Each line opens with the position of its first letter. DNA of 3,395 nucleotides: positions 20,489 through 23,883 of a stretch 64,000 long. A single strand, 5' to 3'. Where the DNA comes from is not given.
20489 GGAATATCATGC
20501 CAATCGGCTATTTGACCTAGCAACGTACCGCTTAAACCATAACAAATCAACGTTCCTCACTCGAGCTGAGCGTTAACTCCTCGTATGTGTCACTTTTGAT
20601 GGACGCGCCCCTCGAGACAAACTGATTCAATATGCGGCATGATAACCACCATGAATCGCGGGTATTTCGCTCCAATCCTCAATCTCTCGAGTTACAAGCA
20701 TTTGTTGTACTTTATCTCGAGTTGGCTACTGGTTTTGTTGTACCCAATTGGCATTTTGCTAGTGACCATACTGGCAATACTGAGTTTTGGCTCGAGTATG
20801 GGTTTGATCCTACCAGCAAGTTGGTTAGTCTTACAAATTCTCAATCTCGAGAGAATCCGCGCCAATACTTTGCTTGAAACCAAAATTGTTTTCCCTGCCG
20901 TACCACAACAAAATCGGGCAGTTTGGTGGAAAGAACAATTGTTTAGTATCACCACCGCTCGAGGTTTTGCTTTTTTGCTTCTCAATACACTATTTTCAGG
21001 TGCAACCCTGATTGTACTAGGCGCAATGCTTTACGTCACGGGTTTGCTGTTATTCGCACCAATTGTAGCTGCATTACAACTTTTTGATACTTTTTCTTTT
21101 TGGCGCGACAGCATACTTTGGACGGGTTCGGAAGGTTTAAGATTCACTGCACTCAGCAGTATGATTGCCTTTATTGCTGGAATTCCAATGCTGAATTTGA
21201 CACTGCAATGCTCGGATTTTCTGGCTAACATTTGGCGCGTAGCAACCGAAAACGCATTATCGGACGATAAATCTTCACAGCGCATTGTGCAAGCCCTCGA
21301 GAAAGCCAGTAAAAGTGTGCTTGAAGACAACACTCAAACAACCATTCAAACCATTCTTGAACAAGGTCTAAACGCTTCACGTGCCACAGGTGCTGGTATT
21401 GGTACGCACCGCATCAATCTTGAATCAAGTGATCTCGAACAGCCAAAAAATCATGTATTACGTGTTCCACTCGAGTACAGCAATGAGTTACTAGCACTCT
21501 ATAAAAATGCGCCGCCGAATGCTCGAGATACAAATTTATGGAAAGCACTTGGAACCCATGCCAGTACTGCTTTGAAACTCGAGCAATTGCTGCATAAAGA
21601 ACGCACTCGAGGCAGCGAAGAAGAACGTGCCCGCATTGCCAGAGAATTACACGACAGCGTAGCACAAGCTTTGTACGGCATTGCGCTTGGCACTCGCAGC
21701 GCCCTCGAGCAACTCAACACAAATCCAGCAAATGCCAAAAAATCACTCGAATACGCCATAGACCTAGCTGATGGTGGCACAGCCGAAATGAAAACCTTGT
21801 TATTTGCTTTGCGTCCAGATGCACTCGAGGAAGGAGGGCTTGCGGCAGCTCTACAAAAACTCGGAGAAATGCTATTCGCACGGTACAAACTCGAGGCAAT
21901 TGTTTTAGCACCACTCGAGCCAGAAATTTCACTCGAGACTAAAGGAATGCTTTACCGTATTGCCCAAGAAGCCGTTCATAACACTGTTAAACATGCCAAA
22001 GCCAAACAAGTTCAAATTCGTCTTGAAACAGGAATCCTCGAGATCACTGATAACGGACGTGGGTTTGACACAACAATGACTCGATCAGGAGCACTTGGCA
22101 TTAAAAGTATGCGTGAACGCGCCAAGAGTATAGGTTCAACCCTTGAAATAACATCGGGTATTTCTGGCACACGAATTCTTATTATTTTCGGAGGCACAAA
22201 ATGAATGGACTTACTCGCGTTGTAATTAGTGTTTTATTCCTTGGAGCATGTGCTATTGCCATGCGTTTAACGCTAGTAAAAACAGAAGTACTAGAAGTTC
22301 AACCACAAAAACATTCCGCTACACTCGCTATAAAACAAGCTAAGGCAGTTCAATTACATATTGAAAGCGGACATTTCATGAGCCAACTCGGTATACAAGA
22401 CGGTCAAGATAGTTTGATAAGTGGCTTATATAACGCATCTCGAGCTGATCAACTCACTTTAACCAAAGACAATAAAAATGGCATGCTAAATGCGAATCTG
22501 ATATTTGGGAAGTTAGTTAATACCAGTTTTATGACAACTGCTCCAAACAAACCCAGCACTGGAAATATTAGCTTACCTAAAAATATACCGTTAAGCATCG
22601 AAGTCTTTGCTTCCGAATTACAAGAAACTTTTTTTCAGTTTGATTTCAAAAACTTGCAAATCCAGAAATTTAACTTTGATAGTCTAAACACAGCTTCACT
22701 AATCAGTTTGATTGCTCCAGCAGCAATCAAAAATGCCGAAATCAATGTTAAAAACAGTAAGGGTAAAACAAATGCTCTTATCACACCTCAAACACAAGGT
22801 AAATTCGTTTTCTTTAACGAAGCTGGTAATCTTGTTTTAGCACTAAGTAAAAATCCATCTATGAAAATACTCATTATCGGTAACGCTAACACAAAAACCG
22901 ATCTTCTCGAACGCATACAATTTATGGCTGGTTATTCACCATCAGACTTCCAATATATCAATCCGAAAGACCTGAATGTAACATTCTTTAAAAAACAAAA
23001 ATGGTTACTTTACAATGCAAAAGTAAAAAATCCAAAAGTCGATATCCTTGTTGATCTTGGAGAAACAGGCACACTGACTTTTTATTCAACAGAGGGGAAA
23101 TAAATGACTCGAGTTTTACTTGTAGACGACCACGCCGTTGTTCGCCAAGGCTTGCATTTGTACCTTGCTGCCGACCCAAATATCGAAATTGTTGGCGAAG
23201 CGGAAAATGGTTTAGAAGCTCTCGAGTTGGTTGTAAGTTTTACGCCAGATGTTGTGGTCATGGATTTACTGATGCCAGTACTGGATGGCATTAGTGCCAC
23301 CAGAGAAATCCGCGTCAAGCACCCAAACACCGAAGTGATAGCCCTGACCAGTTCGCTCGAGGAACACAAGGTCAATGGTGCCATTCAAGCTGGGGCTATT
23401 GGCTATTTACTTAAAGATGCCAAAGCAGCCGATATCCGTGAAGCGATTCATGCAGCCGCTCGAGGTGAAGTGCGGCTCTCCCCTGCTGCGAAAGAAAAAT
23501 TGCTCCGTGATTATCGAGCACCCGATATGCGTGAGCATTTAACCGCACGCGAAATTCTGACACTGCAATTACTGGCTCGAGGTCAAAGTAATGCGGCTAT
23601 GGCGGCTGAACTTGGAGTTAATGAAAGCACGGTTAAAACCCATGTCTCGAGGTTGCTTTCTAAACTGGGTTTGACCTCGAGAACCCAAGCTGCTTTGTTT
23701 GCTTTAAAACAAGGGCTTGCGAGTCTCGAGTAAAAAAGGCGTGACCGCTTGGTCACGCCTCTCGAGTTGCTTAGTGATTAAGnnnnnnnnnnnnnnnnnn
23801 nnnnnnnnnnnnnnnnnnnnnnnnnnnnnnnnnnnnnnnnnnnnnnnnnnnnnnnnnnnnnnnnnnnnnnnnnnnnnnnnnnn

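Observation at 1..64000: CTCGAG is hyper-abundant (about one copy per 150 bp) in all reading frames and in spacers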

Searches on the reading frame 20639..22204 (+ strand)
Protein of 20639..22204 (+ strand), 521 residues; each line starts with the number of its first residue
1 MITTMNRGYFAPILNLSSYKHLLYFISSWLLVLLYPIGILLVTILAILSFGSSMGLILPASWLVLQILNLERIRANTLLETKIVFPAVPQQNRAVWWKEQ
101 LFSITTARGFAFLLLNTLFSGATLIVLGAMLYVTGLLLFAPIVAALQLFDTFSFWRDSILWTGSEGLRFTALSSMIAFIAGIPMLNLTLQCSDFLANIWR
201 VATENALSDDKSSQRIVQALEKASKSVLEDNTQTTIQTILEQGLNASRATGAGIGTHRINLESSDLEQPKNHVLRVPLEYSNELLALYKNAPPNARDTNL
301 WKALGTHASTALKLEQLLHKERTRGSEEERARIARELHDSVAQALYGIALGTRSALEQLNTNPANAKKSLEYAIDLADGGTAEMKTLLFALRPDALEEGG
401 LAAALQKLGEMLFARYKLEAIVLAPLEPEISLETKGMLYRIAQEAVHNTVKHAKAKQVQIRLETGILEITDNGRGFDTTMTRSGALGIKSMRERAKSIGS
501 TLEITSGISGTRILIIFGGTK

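Call 15: search_protein_families(library=pfam, proteins=[window:20639-22204:+], max_evalue=0.00001)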
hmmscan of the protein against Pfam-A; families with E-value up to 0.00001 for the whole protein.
window:20639-22204:+ (521 aa): 2 families
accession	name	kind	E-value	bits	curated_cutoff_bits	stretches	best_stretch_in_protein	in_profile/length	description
PF07730.19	HisKA_3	-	7.1e-17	62.1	24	1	329-396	1-68/68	Histidine kinase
PF02518.31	HATPase_c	-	7.8e-08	33.2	26.4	1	438-515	6-105/111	Histidine kinase-, DNA gyrase B-, and HSP90-like ATPase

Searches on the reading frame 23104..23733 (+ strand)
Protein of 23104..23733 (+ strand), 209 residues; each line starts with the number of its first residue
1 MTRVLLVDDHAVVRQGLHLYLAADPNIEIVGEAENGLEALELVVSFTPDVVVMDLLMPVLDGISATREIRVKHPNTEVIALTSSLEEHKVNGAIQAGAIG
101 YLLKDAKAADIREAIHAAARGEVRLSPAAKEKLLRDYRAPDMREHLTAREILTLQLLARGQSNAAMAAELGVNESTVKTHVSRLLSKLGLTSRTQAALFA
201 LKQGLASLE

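Call 15: search_protein_families(library=pfam, proteins=[window:23104-23733:+], max_evalue=0.00001)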
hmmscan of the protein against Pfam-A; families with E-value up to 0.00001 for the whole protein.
window:23104-23733:+ (209 aa): 2 families
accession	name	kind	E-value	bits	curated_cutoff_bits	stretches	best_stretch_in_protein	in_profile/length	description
PF00072.30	Response_reg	-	4.9e-27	94.7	30.2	1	4-115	1-110/111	Response regulator receiver domain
PF00196.25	GerE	-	1.1e-16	60.7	23.5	1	145-200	2-57/57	Bacterial regulatory proteins, luxR family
